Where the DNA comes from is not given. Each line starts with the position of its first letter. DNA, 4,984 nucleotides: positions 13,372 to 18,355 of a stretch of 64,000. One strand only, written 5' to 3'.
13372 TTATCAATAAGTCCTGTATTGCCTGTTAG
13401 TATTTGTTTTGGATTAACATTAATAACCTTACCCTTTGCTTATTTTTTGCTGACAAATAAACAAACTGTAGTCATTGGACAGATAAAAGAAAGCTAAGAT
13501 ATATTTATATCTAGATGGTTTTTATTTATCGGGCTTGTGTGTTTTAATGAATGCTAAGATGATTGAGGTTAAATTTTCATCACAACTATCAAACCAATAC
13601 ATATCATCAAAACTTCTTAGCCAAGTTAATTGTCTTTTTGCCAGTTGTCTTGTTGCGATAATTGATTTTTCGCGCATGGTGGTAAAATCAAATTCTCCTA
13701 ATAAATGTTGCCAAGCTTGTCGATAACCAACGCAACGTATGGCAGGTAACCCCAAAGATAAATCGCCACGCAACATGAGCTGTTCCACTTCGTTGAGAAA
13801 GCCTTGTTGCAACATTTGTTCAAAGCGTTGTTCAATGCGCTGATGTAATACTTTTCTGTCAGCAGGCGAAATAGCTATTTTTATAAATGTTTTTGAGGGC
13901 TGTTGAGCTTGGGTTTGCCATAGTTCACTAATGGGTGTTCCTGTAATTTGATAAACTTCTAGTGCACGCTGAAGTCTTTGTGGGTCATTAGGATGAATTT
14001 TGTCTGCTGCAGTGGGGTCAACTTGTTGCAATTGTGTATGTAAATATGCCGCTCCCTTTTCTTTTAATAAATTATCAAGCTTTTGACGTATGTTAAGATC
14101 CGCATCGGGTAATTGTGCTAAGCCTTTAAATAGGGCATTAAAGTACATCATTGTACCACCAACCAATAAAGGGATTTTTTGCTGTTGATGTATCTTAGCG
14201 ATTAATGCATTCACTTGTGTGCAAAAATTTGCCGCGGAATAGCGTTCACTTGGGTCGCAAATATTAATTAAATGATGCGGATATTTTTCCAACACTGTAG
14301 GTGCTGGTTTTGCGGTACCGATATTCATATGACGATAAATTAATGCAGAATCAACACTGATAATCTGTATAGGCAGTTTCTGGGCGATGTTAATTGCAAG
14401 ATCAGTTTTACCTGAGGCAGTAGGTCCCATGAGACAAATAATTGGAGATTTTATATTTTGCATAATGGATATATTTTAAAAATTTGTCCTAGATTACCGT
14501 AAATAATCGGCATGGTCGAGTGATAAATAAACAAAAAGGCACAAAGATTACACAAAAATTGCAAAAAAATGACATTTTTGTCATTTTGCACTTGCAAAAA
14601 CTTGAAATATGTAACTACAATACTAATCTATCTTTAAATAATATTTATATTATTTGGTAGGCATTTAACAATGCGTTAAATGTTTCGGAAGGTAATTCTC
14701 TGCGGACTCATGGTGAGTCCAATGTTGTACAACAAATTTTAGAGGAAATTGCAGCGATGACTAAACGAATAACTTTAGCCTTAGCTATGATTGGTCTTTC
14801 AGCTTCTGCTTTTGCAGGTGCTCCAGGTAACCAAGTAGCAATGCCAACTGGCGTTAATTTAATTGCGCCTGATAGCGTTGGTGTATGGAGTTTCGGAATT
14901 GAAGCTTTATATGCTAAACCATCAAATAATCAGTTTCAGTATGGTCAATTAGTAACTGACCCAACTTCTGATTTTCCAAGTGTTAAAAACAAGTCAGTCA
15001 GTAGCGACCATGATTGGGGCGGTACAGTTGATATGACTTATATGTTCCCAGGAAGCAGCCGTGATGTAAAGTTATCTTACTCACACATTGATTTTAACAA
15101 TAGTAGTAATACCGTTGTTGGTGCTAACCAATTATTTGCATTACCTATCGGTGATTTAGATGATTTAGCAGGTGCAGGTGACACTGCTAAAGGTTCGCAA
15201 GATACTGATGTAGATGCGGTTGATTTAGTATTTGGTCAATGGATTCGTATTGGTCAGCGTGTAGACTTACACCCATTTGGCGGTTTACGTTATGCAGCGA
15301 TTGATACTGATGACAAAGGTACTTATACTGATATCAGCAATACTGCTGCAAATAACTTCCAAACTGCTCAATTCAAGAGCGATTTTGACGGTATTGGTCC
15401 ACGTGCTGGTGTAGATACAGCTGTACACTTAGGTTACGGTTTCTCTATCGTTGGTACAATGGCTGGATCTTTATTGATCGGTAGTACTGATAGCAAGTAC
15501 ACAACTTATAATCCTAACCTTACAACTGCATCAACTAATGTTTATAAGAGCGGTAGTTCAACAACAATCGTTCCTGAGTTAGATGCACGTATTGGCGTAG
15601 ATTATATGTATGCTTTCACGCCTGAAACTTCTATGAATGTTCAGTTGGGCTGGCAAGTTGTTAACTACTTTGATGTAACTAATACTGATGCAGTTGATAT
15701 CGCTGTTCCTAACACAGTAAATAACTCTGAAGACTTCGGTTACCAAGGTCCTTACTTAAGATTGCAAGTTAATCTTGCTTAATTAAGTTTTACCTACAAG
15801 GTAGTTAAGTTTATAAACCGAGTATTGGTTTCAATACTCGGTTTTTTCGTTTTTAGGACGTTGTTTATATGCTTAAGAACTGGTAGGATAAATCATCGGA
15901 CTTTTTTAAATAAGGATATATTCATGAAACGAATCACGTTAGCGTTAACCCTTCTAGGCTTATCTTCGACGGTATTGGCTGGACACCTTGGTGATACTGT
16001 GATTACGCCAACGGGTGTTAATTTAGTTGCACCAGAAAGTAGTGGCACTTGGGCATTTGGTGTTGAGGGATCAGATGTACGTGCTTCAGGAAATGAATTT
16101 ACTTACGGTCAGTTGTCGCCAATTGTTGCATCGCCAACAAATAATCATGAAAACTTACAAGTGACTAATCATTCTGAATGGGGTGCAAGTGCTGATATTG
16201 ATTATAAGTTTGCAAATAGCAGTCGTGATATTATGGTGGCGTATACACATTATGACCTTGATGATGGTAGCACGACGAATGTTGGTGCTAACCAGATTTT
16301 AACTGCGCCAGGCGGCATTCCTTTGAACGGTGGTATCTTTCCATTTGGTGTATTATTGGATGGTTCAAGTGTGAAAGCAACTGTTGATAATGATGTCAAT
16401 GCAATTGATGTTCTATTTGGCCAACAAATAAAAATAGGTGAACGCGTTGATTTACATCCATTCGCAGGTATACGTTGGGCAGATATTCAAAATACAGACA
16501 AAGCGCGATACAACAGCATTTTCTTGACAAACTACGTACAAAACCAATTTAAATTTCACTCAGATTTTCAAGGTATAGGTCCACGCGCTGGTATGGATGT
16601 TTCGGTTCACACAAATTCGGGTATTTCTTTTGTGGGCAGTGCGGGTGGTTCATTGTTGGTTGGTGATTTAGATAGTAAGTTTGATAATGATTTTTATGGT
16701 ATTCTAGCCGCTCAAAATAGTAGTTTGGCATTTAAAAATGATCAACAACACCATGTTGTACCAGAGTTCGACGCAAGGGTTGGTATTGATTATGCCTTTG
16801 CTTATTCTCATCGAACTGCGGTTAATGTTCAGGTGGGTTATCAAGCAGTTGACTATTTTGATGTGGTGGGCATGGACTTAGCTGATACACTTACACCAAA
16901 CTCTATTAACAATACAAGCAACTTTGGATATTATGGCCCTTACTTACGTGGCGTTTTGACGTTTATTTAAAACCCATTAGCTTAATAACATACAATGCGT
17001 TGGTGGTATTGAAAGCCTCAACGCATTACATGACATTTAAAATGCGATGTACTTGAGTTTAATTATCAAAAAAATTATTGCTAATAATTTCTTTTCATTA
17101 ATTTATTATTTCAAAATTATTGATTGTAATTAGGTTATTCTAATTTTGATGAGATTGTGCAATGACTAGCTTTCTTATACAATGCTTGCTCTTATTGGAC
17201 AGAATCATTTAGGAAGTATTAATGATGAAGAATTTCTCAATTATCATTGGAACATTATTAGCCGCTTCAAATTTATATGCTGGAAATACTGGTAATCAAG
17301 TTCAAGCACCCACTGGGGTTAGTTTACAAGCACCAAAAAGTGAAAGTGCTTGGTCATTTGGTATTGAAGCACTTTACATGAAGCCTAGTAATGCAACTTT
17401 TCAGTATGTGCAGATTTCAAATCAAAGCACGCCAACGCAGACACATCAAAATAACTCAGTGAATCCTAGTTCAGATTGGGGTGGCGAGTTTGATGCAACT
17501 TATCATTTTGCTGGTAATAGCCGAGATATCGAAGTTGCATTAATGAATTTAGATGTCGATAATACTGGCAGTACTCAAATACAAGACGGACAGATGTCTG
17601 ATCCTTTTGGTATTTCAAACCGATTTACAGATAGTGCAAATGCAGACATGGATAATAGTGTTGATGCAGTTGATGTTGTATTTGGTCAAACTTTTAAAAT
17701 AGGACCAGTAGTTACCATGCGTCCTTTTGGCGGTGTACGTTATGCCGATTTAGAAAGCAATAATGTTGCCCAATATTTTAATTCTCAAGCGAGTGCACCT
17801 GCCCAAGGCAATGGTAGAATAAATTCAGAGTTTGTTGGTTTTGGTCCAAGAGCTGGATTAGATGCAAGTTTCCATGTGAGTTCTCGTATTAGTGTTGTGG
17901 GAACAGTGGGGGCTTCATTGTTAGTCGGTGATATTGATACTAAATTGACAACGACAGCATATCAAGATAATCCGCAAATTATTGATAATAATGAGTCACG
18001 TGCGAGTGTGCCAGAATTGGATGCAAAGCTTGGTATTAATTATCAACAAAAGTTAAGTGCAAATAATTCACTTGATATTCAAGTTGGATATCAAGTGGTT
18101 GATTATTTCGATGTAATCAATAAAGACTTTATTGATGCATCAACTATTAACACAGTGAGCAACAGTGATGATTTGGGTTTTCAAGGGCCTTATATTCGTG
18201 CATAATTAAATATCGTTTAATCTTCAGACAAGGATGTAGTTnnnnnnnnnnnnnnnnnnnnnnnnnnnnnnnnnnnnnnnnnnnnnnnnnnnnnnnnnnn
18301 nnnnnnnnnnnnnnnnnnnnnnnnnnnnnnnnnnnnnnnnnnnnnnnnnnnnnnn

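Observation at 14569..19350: Shared 16-bp palindrome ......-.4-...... placed identically upstream of two MOMP promoters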

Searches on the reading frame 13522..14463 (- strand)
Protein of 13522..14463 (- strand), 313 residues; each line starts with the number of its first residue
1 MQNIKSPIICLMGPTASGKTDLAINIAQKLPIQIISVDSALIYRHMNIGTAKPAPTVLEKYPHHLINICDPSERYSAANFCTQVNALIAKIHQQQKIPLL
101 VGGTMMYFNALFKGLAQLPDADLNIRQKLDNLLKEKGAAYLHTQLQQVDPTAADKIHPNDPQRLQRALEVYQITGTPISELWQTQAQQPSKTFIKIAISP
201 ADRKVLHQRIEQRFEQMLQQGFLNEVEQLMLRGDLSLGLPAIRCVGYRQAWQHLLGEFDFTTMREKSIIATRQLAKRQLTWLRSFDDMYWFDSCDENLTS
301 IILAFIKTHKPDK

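Call 8: search_protein_families(library=pfam, proteins=[window:13522-14463:-])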
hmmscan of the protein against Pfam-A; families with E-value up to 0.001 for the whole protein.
window:13522-14463:- (313 aa): 3 families
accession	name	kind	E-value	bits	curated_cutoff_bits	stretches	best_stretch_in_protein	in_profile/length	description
PF01715.23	IPPT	-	6.8e-88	294.9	23.6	1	42-284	2-242/243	IPP transferase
PF01745.22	IPT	-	4e-07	30.1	20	1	10-61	5-56/233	Isopentenyl transferase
PF13671.12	AAA_33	-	0.0003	21.5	27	0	9-70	2-47/143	AAA domain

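Call 62: list_cluster_members(proteins=[P0024, window:19429-20445:+, window:13522-14463:-])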
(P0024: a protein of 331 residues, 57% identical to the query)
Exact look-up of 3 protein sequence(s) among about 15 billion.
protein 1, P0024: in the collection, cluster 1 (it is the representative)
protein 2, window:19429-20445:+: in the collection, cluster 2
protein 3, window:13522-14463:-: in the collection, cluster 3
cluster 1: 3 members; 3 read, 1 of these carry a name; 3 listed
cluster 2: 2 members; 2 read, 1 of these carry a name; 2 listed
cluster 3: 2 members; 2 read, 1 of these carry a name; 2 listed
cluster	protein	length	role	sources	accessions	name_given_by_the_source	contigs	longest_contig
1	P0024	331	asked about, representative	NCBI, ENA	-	-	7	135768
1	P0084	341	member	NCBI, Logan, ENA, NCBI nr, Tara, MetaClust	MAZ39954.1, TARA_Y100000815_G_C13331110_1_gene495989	MAG: hypothetical protein CMF49_07515 [Legionellales bacterium] | hypothetical protein [Legionellales bacterium] | strand:- start:230 stop:1255 length:1026 start_codon:yes stop_codon:yes gene_type:complete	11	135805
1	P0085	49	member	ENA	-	-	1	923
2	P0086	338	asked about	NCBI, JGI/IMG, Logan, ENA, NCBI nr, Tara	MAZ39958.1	MAG: hypothetical protein CMF49_07535 [Legionellales bacterium] | hypothetical protein [Legionellales bacterium] | strand:- start:67 stop:1083 length:1017 start_codon:yes stop_codon:yes gene_type:complete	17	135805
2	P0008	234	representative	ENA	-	-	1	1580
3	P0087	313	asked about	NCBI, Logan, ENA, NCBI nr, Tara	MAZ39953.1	MAG: tRNA (adenosine(37)-N6)-dimethylallyltransferase MiaA [Legionellales bacterium] | tRNA (adenosine(37)-N6)-dimethylallyltransferase MiaA [Legionellales bacterium] | strand:- start:1851 stop:2792 length:942 start_codon:yes stop_codon:yes gene_type:complete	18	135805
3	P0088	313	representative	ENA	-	-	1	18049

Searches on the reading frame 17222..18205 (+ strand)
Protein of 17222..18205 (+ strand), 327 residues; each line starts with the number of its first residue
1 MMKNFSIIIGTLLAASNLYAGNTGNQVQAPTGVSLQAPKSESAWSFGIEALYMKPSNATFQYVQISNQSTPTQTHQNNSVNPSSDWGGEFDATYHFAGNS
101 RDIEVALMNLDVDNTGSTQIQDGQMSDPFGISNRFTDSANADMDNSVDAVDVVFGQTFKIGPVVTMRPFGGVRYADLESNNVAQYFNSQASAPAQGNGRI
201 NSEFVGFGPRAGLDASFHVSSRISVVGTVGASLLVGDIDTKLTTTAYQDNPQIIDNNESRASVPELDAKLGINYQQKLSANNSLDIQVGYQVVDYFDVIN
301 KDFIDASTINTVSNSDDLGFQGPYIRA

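Call 8: search_protein_families(library=pfam, proteins=[window:17222-18205:+])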
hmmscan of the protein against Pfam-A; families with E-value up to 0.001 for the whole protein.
window:17222-18205:+ (327 aa): 1 family
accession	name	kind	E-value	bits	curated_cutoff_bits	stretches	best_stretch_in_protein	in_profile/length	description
PF05150.18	Legionella_OMP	-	5.5e-62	209.7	25.4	1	37-326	2-276/281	Legionella pneumophila major outer membrane protein precursor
